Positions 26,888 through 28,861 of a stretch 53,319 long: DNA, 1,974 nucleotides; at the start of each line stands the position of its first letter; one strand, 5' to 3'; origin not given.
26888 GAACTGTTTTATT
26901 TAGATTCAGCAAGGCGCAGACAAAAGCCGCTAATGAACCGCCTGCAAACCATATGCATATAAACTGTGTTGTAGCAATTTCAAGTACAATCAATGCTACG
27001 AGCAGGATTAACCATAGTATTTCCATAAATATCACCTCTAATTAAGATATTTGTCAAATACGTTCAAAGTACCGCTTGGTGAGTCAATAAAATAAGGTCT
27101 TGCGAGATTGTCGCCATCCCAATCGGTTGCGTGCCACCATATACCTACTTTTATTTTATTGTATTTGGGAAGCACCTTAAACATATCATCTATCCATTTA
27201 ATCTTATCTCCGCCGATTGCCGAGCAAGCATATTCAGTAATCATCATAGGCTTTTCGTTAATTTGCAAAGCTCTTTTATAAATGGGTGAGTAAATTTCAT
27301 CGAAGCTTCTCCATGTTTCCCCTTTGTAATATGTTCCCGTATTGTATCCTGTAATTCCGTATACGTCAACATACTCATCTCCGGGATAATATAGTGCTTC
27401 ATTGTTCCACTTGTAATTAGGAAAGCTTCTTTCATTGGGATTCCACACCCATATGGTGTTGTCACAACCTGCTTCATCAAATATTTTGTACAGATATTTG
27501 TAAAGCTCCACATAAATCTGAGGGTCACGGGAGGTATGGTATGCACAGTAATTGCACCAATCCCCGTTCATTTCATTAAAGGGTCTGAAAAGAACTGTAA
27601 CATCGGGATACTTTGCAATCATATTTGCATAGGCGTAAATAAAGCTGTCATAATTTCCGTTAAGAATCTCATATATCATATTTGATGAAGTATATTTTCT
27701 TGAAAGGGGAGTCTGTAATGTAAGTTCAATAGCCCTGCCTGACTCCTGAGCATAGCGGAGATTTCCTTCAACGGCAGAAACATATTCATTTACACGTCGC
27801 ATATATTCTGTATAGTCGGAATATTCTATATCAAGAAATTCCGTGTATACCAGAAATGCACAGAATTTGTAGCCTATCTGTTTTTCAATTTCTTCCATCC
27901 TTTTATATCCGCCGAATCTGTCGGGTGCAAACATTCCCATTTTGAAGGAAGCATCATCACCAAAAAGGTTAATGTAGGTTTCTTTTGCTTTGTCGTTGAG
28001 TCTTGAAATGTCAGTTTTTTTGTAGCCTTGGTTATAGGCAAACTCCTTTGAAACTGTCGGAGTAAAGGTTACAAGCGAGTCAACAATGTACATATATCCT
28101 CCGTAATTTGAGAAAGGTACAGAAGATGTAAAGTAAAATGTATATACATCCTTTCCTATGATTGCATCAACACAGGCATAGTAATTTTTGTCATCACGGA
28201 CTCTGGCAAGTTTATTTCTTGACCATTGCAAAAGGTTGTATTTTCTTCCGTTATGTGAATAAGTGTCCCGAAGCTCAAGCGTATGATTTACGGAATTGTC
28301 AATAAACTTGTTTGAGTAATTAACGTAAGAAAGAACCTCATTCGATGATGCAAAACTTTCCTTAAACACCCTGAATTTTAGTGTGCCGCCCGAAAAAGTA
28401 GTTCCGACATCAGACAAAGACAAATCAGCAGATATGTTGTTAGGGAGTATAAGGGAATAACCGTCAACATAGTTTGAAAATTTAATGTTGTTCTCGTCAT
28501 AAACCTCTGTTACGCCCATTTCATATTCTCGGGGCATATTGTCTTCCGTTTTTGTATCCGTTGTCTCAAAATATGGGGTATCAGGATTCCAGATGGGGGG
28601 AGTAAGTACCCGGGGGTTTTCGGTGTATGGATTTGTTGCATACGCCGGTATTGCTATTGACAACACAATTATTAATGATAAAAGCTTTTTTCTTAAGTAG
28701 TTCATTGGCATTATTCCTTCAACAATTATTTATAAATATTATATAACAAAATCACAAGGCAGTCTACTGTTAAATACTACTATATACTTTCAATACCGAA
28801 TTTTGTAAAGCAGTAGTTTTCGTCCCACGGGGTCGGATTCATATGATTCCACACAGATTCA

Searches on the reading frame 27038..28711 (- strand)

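Call 93: search_protein_families(library=pfam, proteins=[window:27038-28711:-], max_evalue=0.00001)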
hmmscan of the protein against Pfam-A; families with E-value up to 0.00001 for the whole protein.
window:27038-28711:- (557 aa): 1 family
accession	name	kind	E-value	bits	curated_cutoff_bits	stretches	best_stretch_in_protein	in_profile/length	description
PF02156.21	Glyco_hydro_26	-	1.5e-15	57.8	20.2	1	347-472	129-246/311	Glycosyl hydrolase family 26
